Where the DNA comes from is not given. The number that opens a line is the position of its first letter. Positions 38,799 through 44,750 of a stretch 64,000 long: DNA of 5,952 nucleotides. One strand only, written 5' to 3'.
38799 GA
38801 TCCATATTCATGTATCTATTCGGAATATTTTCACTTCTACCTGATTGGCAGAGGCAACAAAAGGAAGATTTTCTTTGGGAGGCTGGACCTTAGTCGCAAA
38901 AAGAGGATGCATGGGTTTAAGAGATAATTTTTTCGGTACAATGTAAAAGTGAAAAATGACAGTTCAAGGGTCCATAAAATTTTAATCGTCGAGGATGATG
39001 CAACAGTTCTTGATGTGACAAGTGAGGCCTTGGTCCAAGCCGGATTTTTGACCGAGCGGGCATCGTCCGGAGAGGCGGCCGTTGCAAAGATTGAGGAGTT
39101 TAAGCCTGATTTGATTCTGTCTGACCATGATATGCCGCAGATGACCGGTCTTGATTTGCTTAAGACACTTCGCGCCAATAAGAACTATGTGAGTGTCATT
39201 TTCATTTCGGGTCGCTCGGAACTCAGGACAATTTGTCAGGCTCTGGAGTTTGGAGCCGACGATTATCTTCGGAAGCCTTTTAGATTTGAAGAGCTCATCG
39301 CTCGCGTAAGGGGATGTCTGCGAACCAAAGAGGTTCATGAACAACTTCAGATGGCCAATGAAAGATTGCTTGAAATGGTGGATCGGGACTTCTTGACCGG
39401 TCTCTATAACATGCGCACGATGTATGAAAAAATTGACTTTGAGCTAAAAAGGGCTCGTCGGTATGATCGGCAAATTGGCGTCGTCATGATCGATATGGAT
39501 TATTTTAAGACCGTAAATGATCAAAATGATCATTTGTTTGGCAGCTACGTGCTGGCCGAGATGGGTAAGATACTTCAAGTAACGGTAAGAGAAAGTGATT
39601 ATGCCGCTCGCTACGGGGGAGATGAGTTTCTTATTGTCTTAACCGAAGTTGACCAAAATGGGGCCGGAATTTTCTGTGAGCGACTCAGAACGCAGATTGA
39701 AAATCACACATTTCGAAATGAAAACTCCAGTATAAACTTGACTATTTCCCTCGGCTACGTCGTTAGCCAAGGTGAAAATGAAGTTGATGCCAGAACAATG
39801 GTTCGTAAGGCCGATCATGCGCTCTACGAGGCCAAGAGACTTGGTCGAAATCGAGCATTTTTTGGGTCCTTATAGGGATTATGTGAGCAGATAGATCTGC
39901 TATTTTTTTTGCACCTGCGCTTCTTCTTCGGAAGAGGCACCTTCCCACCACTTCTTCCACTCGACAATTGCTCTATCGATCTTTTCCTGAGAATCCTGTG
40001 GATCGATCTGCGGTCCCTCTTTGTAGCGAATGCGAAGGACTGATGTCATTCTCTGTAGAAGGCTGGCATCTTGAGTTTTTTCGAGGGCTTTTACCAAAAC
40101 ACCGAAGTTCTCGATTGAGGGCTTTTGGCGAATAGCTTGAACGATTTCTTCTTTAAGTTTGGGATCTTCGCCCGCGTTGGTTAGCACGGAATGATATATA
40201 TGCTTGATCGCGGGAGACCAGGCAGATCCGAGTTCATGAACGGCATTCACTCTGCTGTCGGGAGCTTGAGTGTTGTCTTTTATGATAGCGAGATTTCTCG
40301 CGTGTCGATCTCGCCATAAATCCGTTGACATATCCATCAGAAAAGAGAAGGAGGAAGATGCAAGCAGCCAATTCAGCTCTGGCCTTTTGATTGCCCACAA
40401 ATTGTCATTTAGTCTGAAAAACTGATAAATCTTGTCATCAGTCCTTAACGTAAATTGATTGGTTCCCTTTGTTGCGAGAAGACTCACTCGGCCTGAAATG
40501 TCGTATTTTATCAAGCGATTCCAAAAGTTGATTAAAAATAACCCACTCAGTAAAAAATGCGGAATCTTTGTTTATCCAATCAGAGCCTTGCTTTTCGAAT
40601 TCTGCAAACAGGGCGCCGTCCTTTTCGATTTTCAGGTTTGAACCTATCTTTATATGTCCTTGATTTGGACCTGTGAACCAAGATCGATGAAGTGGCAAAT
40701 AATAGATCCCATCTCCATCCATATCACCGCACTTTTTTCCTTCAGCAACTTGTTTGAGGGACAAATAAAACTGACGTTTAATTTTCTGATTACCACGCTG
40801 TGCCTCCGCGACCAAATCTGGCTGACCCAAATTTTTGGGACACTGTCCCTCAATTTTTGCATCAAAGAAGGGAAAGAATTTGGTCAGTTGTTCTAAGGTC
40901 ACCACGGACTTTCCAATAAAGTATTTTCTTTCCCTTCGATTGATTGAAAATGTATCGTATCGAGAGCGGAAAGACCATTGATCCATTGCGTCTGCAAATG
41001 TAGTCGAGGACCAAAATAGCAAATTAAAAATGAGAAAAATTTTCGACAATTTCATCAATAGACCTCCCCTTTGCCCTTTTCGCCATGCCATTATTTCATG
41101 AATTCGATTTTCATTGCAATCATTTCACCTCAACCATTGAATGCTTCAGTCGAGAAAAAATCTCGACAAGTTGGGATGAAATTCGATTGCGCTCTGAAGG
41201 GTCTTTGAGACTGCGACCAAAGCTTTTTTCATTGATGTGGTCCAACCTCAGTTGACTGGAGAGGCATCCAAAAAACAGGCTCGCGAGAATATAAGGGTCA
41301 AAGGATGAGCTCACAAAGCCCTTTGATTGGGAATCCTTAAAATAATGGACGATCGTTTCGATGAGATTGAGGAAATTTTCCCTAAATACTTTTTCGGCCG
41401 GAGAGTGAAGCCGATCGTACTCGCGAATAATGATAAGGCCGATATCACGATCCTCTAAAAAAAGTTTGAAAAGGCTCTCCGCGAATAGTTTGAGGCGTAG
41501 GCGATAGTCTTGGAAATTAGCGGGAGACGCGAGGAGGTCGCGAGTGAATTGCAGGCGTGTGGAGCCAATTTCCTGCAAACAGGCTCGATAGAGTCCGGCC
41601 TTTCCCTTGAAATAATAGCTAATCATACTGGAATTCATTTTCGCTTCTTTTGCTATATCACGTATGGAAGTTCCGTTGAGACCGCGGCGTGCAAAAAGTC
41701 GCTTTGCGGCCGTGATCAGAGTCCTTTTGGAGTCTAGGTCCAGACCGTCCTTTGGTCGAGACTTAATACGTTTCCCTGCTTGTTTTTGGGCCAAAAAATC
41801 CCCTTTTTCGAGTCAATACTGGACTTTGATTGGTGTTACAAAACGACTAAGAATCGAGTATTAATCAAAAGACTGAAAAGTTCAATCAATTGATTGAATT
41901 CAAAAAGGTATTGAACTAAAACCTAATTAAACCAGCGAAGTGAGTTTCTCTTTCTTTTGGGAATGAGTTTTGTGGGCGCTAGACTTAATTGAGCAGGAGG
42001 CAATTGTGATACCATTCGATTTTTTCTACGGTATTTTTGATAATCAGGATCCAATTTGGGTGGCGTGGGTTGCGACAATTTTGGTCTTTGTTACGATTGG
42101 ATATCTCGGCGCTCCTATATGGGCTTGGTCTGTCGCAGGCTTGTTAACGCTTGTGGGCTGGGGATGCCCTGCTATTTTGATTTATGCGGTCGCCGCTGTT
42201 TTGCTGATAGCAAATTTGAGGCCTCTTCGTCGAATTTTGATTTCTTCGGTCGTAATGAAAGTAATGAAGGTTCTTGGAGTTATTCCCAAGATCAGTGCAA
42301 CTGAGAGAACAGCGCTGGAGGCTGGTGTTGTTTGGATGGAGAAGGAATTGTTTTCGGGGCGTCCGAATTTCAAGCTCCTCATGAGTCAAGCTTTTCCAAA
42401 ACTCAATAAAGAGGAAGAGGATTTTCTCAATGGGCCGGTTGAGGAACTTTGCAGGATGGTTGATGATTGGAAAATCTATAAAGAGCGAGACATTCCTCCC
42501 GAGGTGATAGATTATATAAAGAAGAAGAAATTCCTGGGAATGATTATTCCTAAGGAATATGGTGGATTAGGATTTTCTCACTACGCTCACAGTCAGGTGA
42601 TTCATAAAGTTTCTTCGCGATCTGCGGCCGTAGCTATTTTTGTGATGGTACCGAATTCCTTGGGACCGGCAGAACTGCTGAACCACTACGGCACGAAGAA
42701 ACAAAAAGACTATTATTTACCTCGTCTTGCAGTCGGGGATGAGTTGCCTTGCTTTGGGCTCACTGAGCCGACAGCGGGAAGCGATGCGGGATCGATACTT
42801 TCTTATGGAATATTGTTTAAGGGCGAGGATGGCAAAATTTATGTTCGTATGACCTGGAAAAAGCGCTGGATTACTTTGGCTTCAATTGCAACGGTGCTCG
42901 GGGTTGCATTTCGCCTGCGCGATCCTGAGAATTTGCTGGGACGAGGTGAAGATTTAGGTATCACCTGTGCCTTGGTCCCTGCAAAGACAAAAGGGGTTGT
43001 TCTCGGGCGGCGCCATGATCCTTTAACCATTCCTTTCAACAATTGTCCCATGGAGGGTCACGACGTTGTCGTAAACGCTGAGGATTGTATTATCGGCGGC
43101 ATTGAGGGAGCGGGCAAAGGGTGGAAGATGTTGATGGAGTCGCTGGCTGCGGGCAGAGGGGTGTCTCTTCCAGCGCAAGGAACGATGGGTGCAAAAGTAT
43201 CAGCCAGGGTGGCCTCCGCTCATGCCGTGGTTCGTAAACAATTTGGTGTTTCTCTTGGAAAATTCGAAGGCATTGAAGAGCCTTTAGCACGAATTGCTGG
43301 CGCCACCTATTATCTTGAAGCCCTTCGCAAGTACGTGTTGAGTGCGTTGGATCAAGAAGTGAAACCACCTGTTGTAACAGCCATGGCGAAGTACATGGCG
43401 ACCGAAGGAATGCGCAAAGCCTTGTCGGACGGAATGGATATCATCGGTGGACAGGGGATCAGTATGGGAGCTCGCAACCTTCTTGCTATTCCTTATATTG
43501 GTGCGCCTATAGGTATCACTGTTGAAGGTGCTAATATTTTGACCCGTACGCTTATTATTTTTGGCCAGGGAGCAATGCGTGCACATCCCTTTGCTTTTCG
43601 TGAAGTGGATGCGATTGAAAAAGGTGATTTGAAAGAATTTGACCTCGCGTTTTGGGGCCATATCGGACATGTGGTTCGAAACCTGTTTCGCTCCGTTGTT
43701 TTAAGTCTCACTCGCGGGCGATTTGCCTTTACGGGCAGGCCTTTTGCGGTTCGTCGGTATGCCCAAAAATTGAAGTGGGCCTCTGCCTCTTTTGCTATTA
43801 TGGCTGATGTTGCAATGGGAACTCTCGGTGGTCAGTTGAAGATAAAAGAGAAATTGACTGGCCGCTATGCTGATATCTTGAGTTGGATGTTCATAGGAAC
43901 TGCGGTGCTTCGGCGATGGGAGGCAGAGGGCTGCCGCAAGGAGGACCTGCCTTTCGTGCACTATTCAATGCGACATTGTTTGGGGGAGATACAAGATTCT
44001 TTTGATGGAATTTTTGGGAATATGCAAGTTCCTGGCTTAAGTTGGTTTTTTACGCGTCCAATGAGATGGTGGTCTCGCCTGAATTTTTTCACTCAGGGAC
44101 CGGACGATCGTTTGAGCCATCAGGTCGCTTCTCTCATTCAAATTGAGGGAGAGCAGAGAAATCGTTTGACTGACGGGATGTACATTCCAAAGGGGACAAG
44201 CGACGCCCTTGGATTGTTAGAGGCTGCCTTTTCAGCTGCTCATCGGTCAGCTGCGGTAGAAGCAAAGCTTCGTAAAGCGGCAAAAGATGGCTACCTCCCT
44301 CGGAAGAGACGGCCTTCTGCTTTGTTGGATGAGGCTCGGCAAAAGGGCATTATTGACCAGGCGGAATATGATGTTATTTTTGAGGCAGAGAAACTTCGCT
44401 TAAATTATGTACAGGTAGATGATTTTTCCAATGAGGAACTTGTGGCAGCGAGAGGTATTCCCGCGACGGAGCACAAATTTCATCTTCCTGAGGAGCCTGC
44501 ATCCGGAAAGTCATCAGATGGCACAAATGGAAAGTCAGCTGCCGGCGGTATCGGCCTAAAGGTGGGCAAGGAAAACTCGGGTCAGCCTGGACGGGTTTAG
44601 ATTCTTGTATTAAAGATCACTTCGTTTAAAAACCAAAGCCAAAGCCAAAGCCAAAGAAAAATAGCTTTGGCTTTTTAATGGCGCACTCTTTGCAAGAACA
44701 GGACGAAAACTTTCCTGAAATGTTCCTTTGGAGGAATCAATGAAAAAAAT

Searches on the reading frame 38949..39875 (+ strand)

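Call 26: search_protein_families(library=pfam, proteins=[window:38949-39875:+], max_evalue=0.001)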
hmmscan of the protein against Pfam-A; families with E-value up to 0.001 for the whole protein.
window:38949-39875:+ (308 aa): 2 families
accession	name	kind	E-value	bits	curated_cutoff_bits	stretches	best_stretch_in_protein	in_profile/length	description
PF00990.26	GGDEF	-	5e-41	140.6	23.8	1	146-302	3-161/161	Diguanylate cyclase, GGDEF domain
PF00072.30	Response_reg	-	4.8e-29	101.2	30.2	1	11-121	1-111/111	Response regulator receiver domain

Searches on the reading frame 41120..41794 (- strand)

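Call 26: search_protein_families(library=pfam, proteins=[window:41120-41794:-], max_evalue=0.001)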
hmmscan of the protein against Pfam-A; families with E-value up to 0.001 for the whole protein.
window:41120-41794:- (224 aa): 1 family
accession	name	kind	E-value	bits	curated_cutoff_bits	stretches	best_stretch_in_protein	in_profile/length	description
PF00440.29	TetR_N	-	1.2e-14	54.2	24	1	26-72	1-47/47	Bacterial regulatory proteins, tetR family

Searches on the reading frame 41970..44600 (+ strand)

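Call 6: search_protein_families(library=pfam, proteins=[window:41970-44600:+], max_evalue=0.001)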
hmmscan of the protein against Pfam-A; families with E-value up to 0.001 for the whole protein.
window:41970-44600:+ (876 aa): 4 families
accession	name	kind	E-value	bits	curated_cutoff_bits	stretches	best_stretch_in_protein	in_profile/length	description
PF09317.16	ACDH_C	-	1.8e-90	303.9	25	1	536-819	1-284/284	Acyl-CoA dehydrogenase, C-terminal, bacterial type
PF02771.21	Acyl-CoA_dh_N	-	1.3e-18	67.9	22.9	1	160-256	19-112/113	Acyl-CoA dehydrogenase, N-terminal domain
PF00441.29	Acyl-CoA_dh_1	-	1.6e-14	54.8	22.4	1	382-520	1-136/150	Acyl-CoA dehydrogenase, C-terminal domain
PF02770.24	Acyl-CoA_dh_M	-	3.3e-13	50.1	33.3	1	261-358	1-88/97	Acyl-CoA dehydrogenase, middle domain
